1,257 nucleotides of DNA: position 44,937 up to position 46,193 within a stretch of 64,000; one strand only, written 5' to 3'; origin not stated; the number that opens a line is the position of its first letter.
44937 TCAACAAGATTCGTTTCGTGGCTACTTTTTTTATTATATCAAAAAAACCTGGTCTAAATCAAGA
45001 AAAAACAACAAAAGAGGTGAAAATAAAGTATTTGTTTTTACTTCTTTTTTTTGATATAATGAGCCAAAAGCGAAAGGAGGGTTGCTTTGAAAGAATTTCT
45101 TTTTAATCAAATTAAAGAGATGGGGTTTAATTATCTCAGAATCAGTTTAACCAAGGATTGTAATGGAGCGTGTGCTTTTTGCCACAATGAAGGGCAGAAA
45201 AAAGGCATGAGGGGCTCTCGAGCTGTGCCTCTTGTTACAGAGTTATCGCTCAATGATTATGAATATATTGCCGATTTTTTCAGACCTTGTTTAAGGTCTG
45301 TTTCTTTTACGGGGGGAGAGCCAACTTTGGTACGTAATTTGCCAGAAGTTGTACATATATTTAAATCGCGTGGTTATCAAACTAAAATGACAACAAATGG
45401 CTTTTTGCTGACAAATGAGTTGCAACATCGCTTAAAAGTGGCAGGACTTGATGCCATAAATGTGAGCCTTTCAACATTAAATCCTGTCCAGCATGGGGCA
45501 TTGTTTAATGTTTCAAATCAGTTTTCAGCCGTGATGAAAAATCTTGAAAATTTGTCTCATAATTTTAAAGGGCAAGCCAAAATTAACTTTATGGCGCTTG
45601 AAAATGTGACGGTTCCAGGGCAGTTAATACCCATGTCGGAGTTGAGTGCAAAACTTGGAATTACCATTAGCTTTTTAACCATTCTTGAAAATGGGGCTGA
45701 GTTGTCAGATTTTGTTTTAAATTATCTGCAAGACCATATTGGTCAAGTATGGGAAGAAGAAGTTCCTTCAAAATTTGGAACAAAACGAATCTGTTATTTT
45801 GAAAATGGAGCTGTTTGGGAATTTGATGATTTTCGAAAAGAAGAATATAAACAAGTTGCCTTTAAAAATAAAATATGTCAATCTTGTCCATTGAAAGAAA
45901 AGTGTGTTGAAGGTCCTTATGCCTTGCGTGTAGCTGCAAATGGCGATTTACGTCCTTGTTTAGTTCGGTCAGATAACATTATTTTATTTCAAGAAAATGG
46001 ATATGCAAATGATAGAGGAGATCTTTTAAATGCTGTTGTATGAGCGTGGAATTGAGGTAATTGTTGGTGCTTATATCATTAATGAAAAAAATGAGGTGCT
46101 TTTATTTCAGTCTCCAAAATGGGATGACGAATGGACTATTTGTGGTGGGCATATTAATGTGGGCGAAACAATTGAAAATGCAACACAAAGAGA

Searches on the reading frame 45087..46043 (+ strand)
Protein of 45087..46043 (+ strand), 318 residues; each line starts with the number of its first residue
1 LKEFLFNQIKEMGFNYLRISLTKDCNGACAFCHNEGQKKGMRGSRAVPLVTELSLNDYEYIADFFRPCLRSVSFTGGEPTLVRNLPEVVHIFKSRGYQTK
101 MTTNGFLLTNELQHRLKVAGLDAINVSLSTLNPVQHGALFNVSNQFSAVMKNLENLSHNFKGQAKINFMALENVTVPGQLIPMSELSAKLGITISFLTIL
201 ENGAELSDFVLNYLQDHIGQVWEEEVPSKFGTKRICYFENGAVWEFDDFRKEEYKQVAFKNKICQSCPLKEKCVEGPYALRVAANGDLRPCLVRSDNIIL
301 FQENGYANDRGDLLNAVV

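Call 68: search_protein_families(library=pfam, proteins=[window:45087-46043:+], max_evalue=0.000001)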
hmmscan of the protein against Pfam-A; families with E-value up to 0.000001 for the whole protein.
window:45087-46043:+ (318 aa): 1 family
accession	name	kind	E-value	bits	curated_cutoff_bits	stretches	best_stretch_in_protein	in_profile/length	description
PF04055.27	Radical_SAM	-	1.9e-18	67.6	29.5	1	19-173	1-153/166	Radical SAM superfamily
